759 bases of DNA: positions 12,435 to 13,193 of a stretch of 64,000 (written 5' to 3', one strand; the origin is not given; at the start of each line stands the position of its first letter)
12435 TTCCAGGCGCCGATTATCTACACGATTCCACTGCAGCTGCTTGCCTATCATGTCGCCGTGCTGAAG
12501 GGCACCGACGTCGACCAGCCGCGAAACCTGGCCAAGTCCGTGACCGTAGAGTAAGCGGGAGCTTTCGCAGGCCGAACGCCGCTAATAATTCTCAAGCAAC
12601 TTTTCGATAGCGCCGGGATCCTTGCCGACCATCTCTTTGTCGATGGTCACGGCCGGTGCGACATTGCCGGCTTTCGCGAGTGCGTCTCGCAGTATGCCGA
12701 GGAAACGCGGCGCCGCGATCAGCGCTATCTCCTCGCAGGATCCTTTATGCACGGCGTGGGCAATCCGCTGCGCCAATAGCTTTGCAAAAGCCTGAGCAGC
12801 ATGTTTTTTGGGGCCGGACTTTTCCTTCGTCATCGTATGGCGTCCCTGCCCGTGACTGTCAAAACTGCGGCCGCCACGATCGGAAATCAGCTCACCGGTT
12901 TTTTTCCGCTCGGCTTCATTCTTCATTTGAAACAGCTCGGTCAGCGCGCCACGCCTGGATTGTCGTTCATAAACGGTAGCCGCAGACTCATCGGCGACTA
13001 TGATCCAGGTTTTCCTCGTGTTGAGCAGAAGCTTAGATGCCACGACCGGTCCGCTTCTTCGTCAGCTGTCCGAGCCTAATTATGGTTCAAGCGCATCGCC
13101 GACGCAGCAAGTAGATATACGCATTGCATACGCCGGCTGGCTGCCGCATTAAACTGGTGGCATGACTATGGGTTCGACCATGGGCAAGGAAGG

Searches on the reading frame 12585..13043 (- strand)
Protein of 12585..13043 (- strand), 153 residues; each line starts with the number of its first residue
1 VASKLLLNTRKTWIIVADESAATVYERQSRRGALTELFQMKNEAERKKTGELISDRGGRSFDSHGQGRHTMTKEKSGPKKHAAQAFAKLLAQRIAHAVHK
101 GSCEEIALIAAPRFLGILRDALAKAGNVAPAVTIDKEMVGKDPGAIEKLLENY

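Call 33: search_protein_families(library=pfam, max_evalue=0.00001, proteins=[window:12585-13043:-])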
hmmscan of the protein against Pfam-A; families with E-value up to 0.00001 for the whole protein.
seq(153 aa): 2 families
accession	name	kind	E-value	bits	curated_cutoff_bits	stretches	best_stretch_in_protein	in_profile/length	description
PF10116.14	Host_attach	-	5.6e-33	114.9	26.7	1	13-149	1-137/138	Protein required for attachment to host cells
PF18856.6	baeRF_family12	-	1.7e-26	93.9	27.7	1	11-149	1-137/138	Bacterial archaeo-eukaryotic release factor family 12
